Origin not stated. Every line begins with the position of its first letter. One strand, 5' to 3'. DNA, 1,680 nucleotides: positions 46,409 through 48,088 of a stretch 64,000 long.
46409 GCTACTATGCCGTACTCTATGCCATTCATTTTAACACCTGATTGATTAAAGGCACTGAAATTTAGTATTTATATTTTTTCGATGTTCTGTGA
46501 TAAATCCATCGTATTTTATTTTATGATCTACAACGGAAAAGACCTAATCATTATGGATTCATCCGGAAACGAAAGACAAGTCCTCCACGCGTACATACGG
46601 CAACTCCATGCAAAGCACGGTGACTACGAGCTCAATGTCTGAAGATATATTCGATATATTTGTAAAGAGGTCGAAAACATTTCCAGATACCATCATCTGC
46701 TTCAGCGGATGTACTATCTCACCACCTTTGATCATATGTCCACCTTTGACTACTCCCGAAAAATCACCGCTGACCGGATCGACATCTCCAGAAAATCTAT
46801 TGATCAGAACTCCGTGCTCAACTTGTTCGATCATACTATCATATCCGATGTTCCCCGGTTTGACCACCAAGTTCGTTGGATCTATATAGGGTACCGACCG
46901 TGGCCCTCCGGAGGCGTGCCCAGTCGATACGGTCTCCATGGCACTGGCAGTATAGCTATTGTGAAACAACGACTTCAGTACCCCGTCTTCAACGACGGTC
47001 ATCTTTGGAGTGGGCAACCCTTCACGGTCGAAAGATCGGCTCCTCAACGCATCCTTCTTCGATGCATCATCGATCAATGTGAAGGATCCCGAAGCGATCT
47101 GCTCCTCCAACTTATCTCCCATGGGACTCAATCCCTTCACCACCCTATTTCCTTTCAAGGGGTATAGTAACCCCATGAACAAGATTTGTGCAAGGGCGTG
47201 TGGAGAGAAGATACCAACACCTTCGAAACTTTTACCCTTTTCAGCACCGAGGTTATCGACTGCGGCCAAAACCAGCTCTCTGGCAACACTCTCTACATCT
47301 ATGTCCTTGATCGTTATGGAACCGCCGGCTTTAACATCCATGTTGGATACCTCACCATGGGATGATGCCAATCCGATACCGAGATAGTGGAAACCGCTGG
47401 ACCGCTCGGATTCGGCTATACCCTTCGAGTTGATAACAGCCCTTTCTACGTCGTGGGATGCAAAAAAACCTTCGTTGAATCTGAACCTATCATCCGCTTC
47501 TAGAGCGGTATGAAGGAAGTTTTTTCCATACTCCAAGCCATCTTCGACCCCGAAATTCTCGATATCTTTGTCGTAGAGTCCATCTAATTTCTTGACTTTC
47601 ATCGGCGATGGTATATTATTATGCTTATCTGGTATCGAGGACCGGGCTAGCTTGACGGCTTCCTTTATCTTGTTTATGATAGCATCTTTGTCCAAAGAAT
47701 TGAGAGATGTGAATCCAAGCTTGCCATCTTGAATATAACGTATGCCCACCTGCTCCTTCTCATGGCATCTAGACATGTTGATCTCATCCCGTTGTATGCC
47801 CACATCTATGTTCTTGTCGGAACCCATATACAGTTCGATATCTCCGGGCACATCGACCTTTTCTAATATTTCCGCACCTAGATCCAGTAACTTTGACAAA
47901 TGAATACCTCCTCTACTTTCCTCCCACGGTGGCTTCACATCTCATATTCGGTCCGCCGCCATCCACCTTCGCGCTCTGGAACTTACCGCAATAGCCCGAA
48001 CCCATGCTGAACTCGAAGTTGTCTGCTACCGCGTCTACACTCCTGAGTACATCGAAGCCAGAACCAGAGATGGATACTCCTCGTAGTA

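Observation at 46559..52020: Four-gene tldD-pmbA-tldD-pmbA operon with overlapping stops and starts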

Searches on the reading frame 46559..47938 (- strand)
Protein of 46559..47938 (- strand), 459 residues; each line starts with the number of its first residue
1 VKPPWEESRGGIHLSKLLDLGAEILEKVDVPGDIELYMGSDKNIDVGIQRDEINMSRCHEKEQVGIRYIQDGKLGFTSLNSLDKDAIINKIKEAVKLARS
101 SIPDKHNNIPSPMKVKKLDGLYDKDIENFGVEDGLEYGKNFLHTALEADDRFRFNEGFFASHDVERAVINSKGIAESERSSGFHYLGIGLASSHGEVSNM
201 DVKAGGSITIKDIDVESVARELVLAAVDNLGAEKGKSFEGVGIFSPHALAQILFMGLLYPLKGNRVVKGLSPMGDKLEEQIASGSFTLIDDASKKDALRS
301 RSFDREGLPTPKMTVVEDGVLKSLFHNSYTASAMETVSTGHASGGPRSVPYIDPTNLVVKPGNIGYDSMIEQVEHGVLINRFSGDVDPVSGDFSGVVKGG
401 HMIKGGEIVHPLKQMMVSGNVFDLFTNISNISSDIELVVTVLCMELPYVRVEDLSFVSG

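Call 3: search_protein_families(library=pfam, proteins=[window:46559-47938:-])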
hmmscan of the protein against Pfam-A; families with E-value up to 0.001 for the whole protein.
window:46559-47938:- (459 aa): 2 families
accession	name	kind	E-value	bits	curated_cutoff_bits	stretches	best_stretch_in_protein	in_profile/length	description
PF19289.4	PmbA_TldD_3rd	-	5.9e-61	205.9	22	1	243-456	7-218/220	PmbA/TldA metallopeptidase C-terminal domain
PF01523.21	PmbA_TldD_1st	-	8.5e-09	35.9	20.9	1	35-98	2-65/65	PmbA/TldA metallopeptidase domain 1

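Call 4: search_protein_families(library=ncbifam, proteins=[window:46559-47938:-])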
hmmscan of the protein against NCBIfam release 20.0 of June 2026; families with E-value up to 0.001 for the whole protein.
window:46559-47938:- (459 aa): 3 families
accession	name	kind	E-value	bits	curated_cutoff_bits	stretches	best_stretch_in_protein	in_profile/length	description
NF008268.0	PRK11040.1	equivalog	1.8e-29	102.7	438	1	49-443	47-433/446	metalloprotease PmbA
NF040952.1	Arch_mtprotase_TldD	equivalog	5.5e-23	81.4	635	1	274-439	248-416/443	zinc metalloprotease TldD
NF008006.0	PRK10735.1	equivalog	1e-16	60.5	513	1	253-438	261-448/481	metalloprotease TldD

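Call 6: search_solved_structures(query=window:46559-47938:-, show_alignments=1)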
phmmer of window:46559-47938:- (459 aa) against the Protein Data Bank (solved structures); distinct sequences matched with E-value up to 0.001: 9.
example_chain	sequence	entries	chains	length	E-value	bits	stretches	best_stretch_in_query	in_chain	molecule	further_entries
6j6a_A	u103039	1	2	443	5.4e-31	111.1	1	34-455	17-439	Zinc-dependent protease, TldD/PmbA family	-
1vl4_A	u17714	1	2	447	2.2e-25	92.6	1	104-439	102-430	pmbA-related protein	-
5nj5_B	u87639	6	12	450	4.1e-23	85.1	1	37-445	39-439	Metalloprotease PmbA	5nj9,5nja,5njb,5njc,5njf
3tv9_A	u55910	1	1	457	5e-23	84.9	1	37-444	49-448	Putative peptide maturation protein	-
1vpb_A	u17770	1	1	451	1.4e-22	83.4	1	52-434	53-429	putative modulator of DNA gyrase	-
3qtd_A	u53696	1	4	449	1.4e-15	60.3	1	37-436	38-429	PmbA protein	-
5njc_A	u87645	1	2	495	2.2e-14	56.4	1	217-437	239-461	Metalloprotease TldD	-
5njf_A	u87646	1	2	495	3.1e-14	55.9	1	218-437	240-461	Metalloprotease TldD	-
5nj5_A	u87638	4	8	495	3.2e-14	55.8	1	217-437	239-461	Metalloprotease TldD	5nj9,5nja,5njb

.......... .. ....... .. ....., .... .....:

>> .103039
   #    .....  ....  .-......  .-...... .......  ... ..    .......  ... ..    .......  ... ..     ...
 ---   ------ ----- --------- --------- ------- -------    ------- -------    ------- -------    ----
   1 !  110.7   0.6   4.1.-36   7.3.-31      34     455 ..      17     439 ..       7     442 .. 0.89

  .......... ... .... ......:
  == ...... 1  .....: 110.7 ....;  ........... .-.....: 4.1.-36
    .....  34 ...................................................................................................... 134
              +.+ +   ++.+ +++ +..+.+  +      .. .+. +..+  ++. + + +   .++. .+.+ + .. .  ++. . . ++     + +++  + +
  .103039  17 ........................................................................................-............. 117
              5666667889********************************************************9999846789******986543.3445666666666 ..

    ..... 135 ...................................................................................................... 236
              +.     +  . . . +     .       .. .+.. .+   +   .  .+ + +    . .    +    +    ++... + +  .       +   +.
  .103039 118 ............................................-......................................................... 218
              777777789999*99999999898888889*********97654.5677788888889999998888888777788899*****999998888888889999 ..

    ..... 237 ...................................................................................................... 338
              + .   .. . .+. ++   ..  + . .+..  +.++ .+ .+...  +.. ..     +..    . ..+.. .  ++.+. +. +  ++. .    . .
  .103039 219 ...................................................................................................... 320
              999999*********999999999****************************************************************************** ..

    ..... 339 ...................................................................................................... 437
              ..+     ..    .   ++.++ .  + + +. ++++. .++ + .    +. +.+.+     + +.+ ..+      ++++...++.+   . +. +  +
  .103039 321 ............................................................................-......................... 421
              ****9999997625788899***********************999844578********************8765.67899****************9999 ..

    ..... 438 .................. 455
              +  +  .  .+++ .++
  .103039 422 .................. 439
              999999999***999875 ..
